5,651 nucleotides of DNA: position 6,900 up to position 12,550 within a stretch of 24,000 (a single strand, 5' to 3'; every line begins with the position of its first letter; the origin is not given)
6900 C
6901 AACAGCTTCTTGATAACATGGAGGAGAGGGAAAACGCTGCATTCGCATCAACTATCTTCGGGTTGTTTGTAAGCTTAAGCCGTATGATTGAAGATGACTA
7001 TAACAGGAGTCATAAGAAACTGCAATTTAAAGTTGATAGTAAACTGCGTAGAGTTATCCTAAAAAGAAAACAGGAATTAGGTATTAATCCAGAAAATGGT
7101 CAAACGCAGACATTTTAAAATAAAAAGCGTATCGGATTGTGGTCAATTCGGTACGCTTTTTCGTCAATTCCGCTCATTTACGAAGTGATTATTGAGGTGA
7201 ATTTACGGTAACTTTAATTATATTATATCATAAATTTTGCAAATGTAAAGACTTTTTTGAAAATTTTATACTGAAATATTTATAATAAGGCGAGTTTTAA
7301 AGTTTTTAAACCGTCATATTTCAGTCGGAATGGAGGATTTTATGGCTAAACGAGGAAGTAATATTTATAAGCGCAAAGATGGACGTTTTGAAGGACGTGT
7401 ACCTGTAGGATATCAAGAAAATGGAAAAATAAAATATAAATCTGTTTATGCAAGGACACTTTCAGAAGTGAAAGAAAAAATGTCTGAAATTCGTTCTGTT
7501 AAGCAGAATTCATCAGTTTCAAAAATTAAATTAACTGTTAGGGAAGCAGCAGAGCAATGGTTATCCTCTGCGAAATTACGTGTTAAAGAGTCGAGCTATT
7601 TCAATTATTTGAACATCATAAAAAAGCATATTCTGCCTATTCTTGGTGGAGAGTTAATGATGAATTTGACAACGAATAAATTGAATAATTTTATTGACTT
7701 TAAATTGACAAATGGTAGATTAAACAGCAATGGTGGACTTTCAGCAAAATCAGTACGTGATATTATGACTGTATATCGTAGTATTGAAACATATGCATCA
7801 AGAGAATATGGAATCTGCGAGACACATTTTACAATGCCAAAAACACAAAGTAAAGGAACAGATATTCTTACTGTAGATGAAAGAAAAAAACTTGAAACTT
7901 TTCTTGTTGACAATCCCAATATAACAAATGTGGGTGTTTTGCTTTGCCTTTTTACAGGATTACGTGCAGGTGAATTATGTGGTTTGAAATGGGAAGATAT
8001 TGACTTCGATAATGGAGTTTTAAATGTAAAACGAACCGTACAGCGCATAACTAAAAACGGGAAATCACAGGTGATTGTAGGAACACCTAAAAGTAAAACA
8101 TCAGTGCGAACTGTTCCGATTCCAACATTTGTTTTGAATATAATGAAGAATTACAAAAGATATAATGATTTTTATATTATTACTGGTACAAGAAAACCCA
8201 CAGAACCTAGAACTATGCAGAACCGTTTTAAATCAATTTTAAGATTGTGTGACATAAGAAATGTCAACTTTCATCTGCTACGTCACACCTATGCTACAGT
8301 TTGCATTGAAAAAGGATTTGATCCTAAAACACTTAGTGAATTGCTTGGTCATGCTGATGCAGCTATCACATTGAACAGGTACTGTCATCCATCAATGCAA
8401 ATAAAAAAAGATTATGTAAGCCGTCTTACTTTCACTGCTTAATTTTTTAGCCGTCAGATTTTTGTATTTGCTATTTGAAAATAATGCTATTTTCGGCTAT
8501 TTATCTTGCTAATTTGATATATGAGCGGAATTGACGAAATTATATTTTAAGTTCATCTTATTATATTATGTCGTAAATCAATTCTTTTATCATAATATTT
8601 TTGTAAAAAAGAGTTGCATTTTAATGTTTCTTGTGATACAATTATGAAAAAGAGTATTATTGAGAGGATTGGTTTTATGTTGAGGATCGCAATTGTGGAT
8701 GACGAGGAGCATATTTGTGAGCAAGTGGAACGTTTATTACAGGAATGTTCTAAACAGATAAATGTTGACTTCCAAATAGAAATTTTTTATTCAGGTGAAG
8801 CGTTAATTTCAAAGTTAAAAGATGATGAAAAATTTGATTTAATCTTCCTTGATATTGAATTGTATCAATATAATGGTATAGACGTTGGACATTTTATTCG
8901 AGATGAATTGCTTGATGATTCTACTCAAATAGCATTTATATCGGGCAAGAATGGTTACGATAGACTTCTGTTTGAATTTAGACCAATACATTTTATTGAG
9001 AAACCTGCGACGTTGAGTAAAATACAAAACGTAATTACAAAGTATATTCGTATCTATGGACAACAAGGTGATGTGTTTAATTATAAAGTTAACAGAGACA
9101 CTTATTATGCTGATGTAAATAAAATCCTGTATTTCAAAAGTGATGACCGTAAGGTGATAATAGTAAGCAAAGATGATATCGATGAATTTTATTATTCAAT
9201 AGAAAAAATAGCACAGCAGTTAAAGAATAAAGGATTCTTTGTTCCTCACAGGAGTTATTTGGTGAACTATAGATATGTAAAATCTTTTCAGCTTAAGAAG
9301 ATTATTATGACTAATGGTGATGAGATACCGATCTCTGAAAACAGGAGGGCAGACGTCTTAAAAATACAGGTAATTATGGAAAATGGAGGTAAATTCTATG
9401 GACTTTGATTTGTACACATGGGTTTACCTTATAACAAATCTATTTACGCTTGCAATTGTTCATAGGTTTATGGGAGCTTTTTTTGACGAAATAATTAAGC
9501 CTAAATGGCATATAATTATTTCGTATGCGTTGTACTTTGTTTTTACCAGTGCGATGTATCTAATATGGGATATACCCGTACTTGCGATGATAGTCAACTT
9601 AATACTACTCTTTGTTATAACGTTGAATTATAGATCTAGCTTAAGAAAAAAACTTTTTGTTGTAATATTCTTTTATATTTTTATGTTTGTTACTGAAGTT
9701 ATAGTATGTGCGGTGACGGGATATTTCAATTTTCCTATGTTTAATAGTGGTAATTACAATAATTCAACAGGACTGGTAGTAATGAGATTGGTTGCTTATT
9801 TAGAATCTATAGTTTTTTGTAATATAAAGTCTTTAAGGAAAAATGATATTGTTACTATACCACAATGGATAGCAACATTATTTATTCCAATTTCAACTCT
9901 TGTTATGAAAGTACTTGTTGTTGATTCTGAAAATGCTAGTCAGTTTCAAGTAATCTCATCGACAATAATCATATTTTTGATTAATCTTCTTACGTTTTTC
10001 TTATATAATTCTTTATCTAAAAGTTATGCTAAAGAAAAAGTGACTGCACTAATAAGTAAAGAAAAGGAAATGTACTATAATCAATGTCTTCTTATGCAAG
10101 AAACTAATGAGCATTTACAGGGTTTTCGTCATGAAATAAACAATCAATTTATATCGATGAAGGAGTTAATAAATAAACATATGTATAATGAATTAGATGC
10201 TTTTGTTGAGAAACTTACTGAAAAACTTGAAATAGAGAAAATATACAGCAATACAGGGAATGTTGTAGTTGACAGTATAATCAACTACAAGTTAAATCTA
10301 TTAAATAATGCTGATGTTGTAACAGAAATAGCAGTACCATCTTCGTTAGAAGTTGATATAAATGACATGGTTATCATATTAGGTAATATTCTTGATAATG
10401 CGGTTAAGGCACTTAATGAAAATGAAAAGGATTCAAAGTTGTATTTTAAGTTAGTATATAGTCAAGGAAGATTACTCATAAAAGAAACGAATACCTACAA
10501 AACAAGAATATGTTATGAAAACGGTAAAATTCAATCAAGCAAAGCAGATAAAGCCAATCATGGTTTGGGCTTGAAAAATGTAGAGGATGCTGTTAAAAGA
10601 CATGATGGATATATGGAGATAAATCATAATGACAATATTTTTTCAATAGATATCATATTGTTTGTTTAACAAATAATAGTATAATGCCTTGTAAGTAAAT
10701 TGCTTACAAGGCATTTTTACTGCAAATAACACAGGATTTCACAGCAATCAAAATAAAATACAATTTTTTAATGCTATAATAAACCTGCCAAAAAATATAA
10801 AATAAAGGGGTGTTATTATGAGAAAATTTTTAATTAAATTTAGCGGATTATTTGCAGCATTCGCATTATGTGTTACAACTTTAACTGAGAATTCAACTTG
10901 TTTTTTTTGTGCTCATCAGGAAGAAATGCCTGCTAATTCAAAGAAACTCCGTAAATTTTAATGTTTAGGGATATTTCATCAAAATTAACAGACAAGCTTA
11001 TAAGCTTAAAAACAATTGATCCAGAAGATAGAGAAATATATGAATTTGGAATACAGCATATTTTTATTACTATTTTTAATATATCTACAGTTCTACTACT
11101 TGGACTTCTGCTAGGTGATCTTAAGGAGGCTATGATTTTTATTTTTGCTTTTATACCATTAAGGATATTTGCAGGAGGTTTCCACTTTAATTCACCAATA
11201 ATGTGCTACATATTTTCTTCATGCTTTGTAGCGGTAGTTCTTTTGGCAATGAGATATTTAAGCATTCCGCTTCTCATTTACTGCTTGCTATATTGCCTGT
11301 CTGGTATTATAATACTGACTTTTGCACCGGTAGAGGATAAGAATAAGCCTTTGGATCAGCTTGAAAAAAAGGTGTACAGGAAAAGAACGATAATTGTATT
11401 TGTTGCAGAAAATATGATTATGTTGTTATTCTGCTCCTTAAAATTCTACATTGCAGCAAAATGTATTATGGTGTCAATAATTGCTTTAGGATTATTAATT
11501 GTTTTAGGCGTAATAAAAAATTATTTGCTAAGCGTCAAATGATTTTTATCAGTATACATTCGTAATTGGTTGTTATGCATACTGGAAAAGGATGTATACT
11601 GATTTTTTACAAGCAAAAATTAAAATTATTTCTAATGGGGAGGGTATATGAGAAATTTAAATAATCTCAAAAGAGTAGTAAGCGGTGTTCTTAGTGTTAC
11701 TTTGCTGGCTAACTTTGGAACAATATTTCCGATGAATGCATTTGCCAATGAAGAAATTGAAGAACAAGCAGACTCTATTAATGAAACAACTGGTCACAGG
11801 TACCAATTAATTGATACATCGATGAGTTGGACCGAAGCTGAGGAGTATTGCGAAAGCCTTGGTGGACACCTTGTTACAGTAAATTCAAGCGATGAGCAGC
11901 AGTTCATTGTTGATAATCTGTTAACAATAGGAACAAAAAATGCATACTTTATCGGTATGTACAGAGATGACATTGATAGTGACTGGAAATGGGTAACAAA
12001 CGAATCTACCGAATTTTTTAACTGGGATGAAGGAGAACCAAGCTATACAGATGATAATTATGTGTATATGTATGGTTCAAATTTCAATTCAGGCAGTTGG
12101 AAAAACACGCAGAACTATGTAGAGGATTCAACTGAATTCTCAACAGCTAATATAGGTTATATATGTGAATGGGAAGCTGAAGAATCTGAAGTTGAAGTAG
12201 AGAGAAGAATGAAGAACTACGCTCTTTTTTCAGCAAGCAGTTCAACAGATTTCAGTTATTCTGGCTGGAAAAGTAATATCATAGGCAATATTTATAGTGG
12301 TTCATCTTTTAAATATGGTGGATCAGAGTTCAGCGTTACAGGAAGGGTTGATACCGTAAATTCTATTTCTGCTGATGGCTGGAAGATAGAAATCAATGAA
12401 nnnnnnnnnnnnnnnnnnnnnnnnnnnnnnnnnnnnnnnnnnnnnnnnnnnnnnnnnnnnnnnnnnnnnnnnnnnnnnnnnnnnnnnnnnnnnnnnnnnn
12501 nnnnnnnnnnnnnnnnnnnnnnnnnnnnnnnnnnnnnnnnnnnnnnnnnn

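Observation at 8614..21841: agr-type peptide quorum-sensing circuit placed directly upstream of, and apparently transcriptionally fused to, a 3397-aa RHS polymorphic toxin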

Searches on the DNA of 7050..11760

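Call 77: search_rna_families(source=window, start=7050, end=11760, threshold=evalue, max_evalue=1)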
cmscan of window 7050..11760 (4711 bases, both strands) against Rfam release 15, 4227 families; matches with E-value up to 1: 3.
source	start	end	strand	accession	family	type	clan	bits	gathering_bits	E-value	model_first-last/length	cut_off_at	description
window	10649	10723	+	RF04312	trpB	Cis-reg;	-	32.9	59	0.08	1-107/107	no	trpB ncRNA motif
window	10677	10762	-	RF02309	TtnuHACA1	Gene; snRNA; snoRNA; HACA-box;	-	23.6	100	0.9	1-113/113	no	Tetrahymena snoRNA TtnuHACA1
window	11548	11603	+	RF03244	mir-4798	Gene; miRNA;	-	21.6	75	0.8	10-66/75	no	mir-4798 microRNA precursor family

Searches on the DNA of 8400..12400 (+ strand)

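Call 12: search_dna_similar(query=window:8400-12400:+, collection=plasmids, mode=distant)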
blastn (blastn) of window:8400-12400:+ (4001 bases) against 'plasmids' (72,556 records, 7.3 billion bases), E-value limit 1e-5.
No match.

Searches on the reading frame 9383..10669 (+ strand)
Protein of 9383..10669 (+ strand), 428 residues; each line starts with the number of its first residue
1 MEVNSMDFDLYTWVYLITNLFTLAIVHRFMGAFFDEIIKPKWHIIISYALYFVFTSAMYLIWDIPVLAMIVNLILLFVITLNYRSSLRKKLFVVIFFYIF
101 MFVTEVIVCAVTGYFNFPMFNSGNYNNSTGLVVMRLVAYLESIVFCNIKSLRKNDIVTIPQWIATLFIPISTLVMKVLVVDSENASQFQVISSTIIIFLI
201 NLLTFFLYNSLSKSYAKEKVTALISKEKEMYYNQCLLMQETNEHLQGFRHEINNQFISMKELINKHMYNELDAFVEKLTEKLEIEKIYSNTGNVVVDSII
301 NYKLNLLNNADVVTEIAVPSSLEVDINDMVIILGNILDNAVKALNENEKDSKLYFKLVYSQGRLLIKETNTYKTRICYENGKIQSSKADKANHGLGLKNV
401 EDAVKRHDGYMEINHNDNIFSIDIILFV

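Call 6: search_protein_families(library=pfam, proteins=[window:9383-10669:+], max_evalue=0.01)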
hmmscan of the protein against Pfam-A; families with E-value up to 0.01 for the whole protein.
window:9383-10669:+ (428 aa): 2 families
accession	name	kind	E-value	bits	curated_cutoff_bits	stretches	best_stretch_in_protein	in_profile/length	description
PF14501.12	HATPase_c_5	-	3.3e-18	65.9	22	1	326-426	3-101/102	GHKL domain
PF02518.31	HATPase_c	-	0.0011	19.8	26.4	1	325-414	2-94/111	Histidine kinase-, DNA gyrase B-, and HSP90-like ATPase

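Call 49: search_protein_families(library=ncbifam, proteins=[window:9383-10669:+], max_evalue=1)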
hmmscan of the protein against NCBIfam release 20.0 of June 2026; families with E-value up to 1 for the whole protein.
window:9383-10669:+ (428 aa): 2 families
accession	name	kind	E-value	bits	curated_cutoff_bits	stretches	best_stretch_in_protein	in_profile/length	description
NF008298.1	PRK11086.1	subfamily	7.8e-09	34.5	520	1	244-420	332-516/529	DcuS/MalK family sensor histidine kinase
NF046015.1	HisKinAgrCStaph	equivalog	0.0015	17.8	500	1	51-401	32-390/414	quorum-sensing sensor histidine kinase AgrC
